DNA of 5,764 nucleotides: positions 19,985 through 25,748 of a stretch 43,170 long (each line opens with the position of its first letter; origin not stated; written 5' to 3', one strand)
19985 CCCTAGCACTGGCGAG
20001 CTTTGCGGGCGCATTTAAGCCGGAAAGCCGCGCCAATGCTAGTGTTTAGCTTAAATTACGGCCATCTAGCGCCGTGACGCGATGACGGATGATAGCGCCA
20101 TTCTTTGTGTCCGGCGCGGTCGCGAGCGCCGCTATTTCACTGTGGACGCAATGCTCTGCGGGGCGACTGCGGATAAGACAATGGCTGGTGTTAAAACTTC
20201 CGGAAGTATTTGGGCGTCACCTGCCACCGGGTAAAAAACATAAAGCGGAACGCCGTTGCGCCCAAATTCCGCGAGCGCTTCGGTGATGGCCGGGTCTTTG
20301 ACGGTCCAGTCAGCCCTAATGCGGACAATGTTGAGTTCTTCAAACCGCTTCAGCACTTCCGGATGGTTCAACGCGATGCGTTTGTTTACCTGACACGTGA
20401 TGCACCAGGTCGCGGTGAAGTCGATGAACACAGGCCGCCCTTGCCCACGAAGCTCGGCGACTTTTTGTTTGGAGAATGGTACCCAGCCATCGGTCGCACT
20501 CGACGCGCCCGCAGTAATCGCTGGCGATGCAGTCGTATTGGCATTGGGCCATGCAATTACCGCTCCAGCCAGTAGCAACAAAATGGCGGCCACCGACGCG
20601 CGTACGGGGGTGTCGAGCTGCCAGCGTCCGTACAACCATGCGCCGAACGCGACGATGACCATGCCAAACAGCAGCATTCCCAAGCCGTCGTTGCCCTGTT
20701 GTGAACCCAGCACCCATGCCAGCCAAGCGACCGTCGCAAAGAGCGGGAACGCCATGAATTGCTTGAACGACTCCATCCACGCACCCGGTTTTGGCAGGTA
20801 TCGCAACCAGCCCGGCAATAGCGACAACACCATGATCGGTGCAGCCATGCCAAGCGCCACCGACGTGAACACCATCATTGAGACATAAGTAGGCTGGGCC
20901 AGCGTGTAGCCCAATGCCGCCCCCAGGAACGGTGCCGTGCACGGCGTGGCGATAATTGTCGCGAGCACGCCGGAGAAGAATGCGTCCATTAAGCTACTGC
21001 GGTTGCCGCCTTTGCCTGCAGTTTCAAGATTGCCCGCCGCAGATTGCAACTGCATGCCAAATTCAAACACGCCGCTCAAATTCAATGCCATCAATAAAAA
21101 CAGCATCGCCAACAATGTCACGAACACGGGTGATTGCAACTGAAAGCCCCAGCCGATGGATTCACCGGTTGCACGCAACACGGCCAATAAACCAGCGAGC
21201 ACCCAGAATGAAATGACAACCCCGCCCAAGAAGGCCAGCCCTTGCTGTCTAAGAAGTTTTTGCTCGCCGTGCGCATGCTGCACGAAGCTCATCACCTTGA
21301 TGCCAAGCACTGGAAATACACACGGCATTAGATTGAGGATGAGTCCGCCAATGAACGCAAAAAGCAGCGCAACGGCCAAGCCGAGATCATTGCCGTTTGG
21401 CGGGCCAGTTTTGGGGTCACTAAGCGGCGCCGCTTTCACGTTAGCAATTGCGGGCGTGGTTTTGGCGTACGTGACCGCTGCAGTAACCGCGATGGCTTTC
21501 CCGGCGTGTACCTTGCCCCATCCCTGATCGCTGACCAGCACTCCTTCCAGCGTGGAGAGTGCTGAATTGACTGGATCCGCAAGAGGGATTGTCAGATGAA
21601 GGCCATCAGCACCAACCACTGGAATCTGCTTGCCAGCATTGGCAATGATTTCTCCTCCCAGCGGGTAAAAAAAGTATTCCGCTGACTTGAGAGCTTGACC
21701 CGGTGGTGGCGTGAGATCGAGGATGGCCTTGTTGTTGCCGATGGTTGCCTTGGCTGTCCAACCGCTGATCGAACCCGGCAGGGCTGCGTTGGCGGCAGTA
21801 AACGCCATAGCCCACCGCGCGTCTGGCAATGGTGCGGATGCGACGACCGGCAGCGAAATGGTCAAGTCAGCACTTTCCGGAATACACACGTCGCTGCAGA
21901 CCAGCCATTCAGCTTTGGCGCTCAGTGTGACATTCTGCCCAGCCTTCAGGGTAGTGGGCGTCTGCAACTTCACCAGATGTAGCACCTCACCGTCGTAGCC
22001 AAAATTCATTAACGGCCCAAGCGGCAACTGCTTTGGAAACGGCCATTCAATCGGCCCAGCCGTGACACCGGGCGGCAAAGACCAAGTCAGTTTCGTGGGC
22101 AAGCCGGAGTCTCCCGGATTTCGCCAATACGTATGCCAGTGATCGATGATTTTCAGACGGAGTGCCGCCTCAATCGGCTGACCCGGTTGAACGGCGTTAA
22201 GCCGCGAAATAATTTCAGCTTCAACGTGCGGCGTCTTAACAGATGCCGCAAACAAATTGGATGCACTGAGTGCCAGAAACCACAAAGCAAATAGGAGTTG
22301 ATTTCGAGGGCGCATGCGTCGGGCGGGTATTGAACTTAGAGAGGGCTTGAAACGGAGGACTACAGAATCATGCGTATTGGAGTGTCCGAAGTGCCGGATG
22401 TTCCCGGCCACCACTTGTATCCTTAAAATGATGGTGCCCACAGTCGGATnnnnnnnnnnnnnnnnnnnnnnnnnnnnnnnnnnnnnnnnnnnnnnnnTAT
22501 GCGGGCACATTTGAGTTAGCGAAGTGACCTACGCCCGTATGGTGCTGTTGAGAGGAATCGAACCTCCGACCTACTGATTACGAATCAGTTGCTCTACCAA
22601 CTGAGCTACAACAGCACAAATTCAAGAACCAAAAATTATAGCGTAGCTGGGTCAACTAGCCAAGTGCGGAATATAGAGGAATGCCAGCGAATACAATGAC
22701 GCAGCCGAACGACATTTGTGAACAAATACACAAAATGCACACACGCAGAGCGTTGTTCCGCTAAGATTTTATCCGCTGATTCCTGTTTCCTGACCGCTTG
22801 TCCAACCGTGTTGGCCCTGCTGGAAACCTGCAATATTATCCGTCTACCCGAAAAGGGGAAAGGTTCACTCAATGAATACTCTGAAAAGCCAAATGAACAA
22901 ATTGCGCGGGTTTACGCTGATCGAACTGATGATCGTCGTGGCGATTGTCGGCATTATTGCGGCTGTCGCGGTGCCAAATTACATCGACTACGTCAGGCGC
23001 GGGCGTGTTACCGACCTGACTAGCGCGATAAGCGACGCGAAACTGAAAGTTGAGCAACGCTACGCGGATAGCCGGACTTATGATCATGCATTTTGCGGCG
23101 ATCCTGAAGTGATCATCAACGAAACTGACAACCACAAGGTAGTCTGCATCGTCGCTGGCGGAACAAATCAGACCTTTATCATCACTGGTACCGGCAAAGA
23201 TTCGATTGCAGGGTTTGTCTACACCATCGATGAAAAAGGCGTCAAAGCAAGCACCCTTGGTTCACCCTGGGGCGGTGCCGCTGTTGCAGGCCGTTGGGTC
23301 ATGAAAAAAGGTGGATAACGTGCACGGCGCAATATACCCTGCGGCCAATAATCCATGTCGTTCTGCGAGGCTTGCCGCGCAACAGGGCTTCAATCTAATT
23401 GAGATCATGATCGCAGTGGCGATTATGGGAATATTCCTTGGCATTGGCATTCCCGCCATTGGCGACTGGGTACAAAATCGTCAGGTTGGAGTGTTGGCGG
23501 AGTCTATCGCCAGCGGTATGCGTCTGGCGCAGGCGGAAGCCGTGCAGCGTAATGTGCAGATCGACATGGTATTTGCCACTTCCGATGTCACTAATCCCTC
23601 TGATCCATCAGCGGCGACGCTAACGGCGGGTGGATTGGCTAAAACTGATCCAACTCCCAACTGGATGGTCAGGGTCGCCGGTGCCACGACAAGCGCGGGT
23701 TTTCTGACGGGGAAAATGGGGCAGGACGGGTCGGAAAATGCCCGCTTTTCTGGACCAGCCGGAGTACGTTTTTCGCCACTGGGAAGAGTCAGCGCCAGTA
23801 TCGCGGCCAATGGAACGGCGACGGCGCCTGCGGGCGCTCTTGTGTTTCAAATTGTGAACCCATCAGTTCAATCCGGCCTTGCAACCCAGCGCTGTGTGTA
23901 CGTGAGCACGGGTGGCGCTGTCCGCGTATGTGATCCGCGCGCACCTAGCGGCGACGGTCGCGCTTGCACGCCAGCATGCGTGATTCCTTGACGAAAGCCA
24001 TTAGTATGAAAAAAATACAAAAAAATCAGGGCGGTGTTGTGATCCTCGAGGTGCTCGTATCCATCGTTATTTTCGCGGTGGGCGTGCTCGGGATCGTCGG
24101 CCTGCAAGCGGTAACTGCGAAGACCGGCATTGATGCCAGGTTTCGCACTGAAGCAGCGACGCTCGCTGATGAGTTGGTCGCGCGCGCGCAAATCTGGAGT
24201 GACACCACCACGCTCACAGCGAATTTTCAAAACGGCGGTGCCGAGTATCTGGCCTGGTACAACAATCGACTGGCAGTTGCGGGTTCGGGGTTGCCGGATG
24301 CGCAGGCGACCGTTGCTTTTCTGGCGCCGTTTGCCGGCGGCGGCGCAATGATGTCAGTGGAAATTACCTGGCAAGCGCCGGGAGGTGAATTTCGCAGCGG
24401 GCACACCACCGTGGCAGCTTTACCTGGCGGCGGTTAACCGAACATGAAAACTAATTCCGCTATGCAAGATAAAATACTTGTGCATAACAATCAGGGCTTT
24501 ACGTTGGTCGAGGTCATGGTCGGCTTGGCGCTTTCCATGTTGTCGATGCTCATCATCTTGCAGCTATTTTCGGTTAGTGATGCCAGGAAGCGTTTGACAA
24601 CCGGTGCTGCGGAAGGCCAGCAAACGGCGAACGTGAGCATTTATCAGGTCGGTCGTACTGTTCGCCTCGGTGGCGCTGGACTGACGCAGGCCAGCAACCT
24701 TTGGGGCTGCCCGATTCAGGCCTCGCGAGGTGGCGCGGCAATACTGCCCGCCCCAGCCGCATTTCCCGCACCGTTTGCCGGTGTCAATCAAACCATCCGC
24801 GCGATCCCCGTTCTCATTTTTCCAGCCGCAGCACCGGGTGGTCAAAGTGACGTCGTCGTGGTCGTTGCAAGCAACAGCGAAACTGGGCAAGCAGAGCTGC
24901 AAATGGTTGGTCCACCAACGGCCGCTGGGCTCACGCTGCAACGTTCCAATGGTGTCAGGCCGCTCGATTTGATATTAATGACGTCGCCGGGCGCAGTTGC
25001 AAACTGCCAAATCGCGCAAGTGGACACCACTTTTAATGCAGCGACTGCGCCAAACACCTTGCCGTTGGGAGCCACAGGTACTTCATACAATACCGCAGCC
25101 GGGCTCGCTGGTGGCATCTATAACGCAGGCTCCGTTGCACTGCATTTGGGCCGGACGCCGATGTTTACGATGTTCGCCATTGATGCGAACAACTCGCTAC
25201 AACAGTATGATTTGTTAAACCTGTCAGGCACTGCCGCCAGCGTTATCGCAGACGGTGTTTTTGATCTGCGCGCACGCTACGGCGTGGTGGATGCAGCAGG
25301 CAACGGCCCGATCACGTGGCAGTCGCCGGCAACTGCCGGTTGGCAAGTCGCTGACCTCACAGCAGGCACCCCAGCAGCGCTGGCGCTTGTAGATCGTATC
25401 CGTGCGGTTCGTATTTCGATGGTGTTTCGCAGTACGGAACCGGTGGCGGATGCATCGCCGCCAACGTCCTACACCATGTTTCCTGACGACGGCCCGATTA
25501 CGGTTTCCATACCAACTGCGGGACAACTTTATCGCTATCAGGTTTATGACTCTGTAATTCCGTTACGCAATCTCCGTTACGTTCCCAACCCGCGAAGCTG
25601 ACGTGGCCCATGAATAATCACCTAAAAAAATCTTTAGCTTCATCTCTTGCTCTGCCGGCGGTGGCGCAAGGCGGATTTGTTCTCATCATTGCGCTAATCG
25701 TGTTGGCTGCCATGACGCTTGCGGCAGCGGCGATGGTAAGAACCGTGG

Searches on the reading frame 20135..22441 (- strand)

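Call 63: search_protein_families(library=pfam, proteins=[window:20135-22441:-], max_evalue=0.01)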
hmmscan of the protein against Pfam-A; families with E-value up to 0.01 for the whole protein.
window:20135-22441:- (769 aa): 4 families
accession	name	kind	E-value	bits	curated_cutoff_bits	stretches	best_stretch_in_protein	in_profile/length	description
PF02683.22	DsbD_TM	-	2.8e-21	76.3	27.1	1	358-575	4-215/219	Cytochrome C biogenesis protein transmembrane domain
PF11412.14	DsbD_N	-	1.4e-19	70.7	25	1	82-194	14-115/119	Thiol:disulfide interchange protein DsbD, N-terminal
PF13899.12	Thioredoxin_7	-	8.2e-19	68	27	1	653-737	2-81/83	Thioredoxin-like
PF13098.12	Thioredoxin_2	-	0.0023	18.7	27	1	665-737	2-82/104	Thioredoxin-like domain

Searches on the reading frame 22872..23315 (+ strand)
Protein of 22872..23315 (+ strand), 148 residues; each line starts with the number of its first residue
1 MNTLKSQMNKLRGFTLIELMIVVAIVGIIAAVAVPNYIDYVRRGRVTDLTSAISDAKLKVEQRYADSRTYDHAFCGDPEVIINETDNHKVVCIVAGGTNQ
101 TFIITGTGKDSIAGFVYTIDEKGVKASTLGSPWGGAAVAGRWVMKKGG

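Call 63: search_protein_families(library=pfam, proteins=[window:22872-23315:+], max_evalue=0.01)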
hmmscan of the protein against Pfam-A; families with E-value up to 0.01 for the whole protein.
window:22872-23315:+ (148 aa): 2 families
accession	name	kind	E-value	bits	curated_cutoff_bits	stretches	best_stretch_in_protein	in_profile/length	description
PF07963.17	N_methyl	-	5.6e-09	35.7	21.2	1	8-33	1-26/27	Prokaryotic N-terminal methylation motif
PF16732.10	ComP_DUS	-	9.7e-07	30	27.3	1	35-111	1-77/87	Type IV minor pilin ComP, DNA uptake sequence receptor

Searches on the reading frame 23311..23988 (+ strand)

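Call 63: search_protein_families(library=pfam, proteins=[window:23311-23988:+], max_evalue=0.01)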
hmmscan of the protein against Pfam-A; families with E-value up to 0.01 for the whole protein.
window:23311-23988:+ (226 aa): 2 families
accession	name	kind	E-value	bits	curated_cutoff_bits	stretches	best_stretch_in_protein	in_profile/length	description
PF07963.17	N_methyl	-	0.00013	21.8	21.2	1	23-45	3-25/27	Prokaryotic N-terminal methylation motif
PF12019.13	GspH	-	0.0002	22.3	21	1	63-202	2-108/108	Type II transport protein GspH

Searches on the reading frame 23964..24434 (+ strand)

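Call 63: search_protein_families(library=pfam, proteins=[window:23964-24434:+], max_evalue=0.01)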
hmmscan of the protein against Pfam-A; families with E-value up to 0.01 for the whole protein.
window:23964-24434:+ (157 aa): 1 family
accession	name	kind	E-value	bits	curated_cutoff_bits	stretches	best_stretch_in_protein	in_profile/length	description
PF07963.17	N_methyl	-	0.0058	16.6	21.2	1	27-44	9-26/27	Prokaryotic N-terminal methylation motif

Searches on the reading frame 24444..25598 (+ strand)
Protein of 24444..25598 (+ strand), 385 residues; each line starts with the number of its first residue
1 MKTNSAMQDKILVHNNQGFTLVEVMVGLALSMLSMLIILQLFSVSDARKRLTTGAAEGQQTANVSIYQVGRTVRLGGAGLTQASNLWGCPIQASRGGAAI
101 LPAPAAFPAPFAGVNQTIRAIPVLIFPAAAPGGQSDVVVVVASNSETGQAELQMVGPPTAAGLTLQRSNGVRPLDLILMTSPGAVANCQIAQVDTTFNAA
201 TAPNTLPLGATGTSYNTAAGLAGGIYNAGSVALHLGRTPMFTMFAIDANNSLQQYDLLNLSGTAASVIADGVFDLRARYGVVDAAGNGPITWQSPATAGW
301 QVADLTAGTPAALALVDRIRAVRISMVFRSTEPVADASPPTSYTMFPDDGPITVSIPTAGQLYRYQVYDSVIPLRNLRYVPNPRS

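Call 63: search_protein_families(library=pfam, proteins=[window:24444-25598:+], max_evalue=0.01)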
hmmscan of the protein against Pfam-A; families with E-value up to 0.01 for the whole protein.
window:24444-25598:+ (385 aa): 2 families
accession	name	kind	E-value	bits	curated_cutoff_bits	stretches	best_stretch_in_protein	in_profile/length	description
PF16074.10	PilW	-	2.2e-10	41.1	26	1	263-376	26-124/124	Type IV Pilus-assembly protein W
PF07963.17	N_methyl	-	9.3e-07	28.6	21.2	1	14-39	2-27/27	Prokaryotic N-terminal methylation motif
